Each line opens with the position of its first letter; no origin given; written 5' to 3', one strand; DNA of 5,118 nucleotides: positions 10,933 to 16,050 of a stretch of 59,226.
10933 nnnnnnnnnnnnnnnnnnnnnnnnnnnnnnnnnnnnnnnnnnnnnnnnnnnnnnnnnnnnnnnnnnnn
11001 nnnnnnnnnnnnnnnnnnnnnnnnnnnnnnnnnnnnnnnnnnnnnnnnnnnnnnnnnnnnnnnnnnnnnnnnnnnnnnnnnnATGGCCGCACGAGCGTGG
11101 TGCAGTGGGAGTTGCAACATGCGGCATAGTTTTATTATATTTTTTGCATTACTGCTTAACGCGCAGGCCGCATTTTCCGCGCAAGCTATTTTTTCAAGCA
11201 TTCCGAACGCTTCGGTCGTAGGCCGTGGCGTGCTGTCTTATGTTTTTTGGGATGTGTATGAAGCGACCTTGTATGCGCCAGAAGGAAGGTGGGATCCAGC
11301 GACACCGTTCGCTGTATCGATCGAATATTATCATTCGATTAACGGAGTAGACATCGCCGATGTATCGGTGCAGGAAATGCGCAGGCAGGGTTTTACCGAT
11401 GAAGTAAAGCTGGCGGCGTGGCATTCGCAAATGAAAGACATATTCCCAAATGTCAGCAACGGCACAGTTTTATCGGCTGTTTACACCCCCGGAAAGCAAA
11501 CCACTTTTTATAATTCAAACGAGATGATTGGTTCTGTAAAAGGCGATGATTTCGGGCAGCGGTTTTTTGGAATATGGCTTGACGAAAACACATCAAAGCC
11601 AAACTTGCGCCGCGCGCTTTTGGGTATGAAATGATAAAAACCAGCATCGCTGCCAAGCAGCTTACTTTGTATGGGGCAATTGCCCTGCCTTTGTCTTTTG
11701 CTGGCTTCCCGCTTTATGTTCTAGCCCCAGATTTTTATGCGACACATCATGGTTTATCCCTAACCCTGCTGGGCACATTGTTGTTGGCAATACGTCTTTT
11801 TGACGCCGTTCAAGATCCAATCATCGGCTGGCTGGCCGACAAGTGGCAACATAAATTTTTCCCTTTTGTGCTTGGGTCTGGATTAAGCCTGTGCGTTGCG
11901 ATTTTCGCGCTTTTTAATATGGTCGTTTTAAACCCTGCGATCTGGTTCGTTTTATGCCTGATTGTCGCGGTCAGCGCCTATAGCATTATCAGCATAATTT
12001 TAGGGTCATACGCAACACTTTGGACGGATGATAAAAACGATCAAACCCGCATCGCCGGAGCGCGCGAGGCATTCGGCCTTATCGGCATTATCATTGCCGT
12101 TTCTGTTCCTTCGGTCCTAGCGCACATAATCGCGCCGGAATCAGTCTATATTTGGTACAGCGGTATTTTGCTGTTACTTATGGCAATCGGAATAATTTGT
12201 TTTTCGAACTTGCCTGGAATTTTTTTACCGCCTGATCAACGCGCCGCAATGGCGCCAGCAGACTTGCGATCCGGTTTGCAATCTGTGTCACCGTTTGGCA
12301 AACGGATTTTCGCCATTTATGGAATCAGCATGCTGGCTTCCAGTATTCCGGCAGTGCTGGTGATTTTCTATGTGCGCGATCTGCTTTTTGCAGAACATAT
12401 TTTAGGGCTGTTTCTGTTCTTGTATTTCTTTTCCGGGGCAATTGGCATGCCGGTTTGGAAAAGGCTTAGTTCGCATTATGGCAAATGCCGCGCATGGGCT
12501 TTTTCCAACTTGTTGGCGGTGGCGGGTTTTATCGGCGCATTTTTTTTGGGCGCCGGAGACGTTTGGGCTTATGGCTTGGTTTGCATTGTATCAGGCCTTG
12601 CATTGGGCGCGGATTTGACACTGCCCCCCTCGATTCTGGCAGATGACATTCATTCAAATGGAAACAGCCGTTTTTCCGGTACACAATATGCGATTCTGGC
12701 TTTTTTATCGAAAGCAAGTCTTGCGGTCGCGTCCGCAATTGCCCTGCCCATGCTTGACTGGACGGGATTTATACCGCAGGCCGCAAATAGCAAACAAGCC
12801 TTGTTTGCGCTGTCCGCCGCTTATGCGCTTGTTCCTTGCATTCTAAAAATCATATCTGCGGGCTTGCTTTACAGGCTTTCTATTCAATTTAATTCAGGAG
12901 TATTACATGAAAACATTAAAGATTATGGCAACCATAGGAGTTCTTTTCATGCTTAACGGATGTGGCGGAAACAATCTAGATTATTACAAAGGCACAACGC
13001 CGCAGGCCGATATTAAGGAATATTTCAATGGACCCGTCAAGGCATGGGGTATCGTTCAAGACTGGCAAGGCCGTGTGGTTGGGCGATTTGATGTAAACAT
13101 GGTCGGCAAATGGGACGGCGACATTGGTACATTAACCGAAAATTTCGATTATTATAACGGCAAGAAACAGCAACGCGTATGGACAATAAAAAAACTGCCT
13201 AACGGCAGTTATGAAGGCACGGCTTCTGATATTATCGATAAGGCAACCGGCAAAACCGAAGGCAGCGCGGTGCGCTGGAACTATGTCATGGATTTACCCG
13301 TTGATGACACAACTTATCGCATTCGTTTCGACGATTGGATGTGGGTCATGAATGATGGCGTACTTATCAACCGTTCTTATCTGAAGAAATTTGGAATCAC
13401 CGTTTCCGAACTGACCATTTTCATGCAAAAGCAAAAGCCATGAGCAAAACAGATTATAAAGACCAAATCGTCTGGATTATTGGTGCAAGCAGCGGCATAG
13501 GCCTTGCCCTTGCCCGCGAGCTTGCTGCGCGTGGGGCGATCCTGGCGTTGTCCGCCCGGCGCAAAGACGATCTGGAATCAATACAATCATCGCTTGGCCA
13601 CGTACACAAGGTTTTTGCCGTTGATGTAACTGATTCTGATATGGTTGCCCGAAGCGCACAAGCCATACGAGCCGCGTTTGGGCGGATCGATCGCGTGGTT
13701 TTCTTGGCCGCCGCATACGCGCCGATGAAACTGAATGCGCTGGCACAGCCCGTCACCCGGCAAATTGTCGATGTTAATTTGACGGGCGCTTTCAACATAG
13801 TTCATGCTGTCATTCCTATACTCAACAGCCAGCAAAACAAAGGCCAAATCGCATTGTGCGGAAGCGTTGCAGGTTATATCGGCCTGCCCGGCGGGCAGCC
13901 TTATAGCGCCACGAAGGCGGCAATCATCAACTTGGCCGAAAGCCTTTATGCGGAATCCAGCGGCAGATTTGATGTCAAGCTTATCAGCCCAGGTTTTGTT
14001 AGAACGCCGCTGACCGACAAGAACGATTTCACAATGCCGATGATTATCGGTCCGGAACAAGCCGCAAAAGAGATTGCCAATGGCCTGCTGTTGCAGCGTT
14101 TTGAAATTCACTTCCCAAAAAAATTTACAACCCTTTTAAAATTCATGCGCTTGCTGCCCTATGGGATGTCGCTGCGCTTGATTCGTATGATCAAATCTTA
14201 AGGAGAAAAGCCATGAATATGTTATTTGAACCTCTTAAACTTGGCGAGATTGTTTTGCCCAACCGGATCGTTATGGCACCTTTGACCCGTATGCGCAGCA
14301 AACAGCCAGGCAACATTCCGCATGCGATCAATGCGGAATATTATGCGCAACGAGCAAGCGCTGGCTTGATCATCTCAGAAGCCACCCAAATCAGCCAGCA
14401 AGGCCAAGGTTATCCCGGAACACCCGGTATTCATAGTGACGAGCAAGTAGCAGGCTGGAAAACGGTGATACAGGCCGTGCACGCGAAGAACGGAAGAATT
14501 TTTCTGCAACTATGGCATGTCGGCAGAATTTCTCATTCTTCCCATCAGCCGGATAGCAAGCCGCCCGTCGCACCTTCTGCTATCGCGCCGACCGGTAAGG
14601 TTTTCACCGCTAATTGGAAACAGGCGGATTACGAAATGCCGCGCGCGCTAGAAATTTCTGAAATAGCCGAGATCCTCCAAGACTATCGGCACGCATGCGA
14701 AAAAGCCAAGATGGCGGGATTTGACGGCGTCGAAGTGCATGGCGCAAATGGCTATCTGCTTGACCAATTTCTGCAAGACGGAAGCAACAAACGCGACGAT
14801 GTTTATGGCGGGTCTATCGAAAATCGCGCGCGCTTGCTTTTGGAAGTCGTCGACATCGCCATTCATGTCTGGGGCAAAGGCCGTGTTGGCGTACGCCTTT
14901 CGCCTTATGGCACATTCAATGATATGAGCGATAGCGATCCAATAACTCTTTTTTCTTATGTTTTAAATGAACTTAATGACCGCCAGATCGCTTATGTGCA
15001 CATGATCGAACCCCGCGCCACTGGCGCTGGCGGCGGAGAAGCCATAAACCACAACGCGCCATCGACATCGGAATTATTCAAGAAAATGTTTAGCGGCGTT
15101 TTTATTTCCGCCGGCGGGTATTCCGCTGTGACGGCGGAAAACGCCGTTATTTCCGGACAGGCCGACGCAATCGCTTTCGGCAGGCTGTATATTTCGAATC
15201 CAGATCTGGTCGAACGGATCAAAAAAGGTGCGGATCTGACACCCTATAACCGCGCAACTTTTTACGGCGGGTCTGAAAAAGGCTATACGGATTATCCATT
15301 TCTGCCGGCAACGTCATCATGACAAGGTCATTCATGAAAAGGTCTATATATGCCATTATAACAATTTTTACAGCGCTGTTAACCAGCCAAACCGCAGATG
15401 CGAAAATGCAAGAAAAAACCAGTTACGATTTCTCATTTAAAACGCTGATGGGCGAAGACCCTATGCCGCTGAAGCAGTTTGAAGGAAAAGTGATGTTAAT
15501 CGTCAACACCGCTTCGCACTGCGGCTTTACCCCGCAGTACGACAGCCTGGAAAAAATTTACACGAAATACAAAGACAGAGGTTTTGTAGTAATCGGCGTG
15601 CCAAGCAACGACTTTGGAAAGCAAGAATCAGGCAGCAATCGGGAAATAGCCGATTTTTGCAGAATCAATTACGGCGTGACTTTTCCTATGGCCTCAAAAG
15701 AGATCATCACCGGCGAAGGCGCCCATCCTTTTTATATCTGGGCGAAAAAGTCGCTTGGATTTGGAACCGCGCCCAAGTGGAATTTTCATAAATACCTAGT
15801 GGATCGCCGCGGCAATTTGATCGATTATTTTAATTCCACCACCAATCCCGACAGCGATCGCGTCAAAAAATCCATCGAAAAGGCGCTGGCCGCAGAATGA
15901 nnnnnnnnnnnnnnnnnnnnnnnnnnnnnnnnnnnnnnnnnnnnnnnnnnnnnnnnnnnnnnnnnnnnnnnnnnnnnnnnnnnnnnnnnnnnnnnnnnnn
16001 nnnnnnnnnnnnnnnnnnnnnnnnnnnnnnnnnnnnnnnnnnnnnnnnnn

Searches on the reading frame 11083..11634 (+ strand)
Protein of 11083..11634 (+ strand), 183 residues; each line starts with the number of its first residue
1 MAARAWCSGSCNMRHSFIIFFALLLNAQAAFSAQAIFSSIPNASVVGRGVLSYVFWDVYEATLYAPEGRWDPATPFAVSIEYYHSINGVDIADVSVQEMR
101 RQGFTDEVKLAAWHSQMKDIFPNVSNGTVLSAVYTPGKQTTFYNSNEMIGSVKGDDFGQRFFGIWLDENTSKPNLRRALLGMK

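Call 33: search_protein_families(library=pfam, proteins=[window:11083-11634:+], max_evalue=0.0001)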
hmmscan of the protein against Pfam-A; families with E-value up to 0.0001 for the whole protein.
window:11083-11634:+ (183 aa): 1 family
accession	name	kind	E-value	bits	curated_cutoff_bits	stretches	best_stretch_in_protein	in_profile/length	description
PF16036.10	Chalcone_3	-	1.1e-13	52.1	27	1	47-181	24-165/165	Chalcone isomerase-like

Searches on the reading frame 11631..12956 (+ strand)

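Call 33: search_protein_families(library=pfam, proteins=[window:11631-12956:+], max_evalue=0.0001)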
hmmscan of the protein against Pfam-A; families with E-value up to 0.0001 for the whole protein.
window:11631-12956:+ (441 aa): 3 families
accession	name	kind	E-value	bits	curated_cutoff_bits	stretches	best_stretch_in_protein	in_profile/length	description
PF13347.12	MFS_2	-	1.1e-49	169.5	27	1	14-418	4-425/427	MFS/sugar transport protein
PF07690.21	MFS_1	-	5.8e-15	55.5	33.4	3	118-350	100-333/347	Major Facilitator Superfamily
PF12832.13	MFS_1_like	-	1.2e-05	25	25.2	1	36-189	25-171/373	MFS_1 like family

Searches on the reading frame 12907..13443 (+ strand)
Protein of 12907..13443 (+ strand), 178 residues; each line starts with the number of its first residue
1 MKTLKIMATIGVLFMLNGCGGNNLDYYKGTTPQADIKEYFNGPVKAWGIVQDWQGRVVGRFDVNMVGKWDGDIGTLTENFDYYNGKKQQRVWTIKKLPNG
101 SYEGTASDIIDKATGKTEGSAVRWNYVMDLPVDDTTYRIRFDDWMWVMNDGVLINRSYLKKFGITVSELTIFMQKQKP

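Call 33: search_protein_families(library=pfam, proteins=[window:12907-13443:+], max_evalue=0.0001)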
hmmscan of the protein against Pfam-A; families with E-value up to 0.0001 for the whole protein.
window:12907-13443:+ (178 aa): 1 family
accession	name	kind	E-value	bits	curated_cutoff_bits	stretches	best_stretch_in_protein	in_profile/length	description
PF12915.13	DUF3833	-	2.3e-66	222.9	25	1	14-175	2-163/163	Protein of unknown function (DUF3833)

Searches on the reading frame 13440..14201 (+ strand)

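Call 34: search_protein_families(library=pfam, proteins=[window:13440-14201:+], max_evalue=0.0001)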
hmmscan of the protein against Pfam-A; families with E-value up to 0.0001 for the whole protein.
window:13440-14201:+ (253 aa): 4 families
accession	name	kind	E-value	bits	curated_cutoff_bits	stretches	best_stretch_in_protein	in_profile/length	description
PF00106.31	adh_short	-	1e-37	129.9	26.6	1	9-194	1-189/195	short chain dehydrogenase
PF13561.12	adh_short_C2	-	4.4e-29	102.2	27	1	15-195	1-184/236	Enoyl-(Acyl carrier protein) reductase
PF08659.16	KR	-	8.3e-14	52.3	22.6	1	11-168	3-162/180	KR domain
PF23441.1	SDR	-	2e-06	27.8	27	1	9-192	8-199/258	SDR-like rossmann domain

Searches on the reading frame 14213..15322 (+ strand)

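Call 34: search_protein_families(library=pfam, proteins=[window:14213-15322:+], max_evalue=0.0001)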
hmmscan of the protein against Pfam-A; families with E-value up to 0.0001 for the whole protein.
window:14213-15322:+ (369 aa): 1 family
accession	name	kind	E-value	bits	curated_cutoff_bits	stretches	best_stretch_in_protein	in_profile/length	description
PF00724.26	Oxidored_FMN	-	6.2e-92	308.9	27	1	4-340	2-339/342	NADH:flavin oxidoreductase / NADH oxidase family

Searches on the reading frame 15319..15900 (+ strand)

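Call 34: search_protein_families(library=pfam, proteins=[window:15319-15900:+], max_evalue=0.0001)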
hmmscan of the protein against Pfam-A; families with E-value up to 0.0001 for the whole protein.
window:15319-15900:+ (193 aa): 1 family
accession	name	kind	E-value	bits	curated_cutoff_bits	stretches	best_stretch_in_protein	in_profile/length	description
PF00255.25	GSHPx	-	1e-34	118.8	27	1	36-142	2-107/108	Glutathione peroxidase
